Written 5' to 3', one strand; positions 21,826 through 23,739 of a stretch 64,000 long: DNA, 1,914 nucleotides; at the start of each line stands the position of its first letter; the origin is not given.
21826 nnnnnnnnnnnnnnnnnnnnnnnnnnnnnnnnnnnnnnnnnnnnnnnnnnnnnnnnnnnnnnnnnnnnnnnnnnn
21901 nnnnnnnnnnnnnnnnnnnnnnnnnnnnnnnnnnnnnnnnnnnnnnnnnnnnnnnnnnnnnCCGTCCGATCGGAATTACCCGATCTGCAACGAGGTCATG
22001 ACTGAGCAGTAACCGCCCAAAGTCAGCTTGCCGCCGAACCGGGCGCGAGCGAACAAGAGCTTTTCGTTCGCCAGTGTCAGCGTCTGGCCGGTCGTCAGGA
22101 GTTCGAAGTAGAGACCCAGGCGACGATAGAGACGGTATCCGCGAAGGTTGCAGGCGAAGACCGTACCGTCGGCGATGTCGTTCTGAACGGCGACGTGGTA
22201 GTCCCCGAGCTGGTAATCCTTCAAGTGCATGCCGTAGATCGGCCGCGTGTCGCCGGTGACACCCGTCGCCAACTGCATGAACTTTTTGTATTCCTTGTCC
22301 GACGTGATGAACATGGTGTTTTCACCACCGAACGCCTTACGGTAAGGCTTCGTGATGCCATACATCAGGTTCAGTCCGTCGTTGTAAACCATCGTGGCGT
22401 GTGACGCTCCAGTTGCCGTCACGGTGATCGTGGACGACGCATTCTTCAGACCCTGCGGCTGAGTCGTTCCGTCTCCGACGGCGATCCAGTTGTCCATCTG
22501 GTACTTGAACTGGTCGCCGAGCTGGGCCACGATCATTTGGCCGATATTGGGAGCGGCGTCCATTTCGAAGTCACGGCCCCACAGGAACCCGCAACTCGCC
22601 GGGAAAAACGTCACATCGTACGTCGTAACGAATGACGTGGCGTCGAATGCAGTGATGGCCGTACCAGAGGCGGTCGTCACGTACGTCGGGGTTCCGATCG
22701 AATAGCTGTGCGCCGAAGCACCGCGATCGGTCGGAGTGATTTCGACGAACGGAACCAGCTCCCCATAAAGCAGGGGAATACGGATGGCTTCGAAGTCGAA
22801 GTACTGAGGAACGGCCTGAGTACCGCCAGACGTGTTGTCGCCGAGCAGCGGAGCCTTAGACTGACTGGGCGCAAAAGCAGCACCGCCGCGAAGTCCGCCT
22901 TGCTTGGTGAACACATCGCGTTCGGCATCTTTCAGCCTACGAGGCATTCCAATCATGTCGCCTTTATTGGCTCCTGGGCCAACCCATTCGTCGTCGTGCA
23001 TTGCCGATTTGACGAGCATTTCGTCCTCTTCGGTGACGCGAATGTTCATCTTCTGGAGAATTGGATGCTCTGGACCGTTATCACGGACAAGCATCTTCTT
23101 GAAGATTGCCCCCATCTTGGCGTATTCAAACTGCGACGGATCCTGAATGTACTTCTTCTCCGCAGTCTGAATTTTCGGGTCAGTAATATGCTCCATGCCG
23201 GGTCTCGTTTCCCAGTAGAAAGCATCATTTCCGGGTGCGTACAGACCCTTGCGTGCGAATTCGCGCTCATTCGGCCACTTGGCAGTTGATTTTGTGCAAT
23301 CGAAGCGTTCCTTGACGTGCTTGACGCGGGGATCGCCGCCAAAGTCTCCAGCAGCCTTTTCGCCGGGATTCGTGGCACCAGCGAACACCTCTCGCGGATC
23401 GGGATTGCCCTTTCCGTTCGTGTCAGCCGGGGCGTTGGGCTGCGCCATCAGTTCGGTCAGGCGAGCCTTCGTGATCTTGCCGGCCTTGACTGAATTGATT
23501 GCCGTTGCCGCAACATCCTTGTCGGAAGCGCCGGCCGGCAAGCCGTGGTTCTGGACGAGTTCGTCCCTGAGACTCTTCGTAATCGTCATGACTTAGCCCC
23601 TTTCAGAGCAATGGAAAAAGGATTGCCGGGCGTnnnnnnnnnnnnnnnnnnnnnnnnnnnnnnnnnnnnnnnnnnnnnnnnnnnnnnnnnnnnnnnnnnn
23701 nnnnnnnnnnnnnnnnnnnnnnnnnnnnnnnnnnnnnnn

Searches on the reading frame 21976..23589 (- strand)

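Call 13: search_protein_families(library=phrogs, max_evalue=0.0001, proteins=[window:21976-23589:-])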
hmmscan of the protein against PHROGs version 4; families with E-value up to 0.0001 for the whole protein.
window:21976-23589:- (537 aa): 2 families
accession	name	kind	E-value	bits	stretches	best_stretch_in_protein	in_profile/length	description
phrog_10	-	head and packaging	7e-07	29.6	1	343-523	452-625/752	major head protein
phrog_617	-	head and packaging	6.8e-06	26.2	1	340-481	432-567/626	major head protein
